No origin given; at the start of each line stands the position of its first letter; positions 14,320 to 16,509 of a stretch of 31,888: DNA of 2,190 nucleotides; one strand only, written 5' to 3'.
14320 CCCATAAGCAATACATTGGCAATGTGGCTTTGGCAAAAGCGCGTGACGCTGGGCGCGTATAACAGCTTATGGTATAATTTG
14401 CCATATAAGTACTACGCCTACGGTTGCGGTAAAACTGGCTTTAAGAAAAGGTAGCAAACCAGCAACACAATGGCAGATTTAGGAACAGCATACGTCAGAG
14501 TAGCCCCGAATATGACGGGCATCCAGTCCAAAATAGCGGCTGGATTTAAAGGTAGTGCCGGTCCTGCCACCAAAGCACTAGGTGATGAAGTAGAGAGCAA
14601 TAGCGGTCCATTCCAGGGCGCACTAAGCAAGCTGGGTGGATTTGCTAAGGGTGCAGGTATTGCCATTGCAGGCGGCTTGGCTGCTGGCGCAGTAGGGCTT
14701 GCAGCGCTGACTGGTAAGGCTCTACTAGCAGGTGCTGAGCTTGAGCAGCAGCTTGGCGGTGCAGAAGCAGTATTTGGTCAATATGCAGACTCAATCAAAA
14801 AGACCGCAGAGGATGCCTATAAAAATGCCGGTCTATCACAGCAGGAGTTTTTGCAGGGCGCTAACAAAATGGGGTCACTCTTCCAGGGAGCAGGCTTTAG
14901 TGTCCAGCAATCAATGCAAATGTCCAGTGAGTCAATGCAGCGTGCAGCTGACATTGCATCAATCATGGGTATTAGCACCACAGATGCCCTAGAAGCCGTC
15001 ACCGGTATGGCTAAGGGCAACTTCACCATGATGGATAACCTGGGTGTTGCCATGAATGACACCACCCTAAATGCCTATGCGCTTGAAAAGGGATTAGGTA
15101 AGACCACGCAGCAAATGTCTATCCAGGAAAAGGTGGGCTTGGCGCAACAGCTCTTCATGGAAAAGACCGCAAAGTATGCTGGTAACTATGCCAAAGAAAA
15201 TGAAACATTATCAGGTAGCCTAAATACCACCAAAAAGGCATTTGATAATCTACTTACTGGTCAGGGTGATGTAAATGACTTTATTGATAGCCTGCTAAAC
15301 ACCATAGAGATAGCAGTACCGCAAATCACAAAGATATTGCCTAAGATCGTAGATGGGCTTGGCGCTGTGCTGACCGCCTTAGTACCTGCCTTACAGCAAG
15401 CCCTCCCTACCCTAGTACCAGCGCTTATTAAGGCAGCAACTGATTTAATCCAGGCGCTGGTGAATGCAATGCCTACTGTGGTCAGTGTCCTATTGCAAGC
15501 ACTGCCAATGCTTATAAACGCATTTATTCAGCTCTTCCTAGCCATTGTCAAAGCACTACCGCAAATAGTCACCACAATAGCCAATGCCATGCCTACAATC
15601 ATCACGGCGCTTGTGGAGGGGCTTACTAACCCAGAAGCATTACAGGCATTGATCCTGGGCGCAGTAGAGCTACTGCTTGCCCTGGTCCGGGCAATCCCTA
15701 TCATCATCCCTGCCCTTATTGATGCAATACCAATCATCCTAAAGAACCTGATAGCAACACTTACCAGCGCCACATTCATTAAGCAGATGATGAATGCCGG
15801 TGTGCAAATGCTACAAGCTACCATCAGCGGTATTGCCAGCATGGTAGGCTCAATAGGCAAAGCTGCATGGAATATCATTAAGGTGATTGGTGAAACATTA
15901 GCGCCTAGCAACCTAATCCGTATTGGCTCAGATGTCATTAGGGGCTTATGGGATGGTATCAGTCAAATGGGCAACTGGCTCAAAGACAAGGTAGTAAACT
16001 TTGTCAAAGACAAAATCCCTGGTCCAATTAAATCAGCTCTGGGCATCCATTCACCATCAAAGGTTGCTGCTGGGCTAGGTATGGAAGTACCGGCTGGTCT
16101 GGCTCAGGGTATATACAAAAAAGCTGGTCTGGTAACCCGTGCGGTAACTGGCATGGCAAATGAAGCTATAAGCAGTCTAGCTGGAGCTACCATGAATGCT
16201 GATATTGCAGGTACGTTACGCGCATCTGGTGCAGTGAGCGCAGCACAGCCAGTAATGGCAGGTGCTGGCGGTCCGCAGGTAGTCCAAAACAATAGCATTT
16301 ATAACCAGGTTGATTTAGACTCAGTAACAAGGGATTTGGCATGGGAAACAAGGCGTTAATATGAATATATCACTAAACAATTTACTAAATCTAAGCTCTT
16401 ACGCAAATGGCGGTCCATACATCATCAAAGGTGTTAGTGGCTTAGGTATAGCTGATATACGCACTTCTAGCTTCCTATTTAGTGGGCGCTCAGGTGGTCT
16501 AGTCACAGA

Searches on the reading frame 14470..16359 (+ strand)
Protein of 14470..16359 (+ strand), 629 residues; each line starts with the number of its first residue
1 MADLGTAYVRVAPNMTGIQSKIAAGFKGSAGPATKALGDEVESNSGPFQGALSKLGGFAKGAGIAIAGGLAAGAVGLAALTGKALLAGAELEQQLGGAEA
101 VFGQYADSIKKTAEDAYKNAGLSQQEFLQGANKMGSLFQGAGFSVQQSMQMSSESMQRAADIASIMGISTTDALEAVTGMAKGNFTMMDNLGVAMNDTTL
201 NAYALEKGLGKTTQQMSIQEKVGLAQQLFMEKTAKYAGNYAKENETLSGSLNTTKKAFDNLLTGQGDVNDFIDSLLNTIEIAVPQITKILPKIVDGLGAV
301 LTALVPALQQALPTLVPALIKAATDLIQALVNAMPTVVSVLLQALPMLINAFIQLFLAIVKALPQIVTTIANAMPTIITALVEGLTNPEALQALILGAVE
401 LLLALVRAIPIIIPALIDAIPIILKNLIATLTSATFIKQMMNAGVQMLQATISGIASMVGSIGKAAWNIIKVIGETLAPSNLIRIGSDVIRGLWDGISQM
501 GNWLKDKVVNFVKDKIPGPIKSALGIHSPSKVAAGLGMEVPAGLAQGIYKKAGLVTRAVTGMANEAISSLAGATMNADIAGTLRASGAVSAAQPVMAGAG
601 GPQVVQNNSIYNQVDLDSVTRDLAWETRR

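Call 16: search_protein_families(library=phrogs, proteins=[window:14470-16359:+], max_evalue=0.001)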
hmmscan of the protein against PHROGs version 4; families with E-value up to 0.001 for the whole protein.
window:14470-16359:+ (629 aa): 21 families
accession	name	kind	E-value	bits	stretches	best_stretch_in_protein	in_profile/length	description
phrog_58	-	tail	4e-46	159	1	20-604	277-1022/1544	tail length tape measure protein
phrog_5493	-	tail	9.2e-36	124.5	2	436-590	898-1039/1102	tail length tape measure protein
phrog_1272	-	tail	6.3e-24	84.8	2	458-551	1412-1507/1606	tail length tape measure protein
phrog_6900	-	tail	2.3e-23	84.5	1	33-208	39-215/235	tail length tape measure protein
phrog_991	-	tail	5e-22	78.4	1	14-623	224-910/1966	tail length tape measure protein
phrog_4372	-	tail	8.4e-17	60.9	2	478-575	1470-1566/1681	tail length tape measure protein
phrog_3981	-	tail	1.4e-15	58.4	1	40-575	24-517/584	tail length tape measure protein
phrog_24198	-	unknown function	1.9e-15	58.2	1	325-581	28-275/350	-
phrog_971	-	lysis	4.5e-15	56.4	2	3-468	18-518/1338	endolysin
phrog_28918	-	unknown function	6.3e-15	54.9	2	359-583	1059-1279/1445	-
phrog_305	-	tail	6.6e-15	55.8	1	21-575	253-761/1001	tail length tape measure protein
phrog_5448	-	tail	2.5e-14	52.2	1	482-609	1928-2055/3103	tail length tape measure protein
phrog_1535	-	tail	2.6e-13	50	2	89-262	212-369/1152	tail length tape measure protein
phrog_5690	-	unknown function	9e-10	38.8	1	483-599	696-811/907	-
phrog_1204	-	tail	9.2e-10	38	1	520-575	1328-1379/1483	tail protein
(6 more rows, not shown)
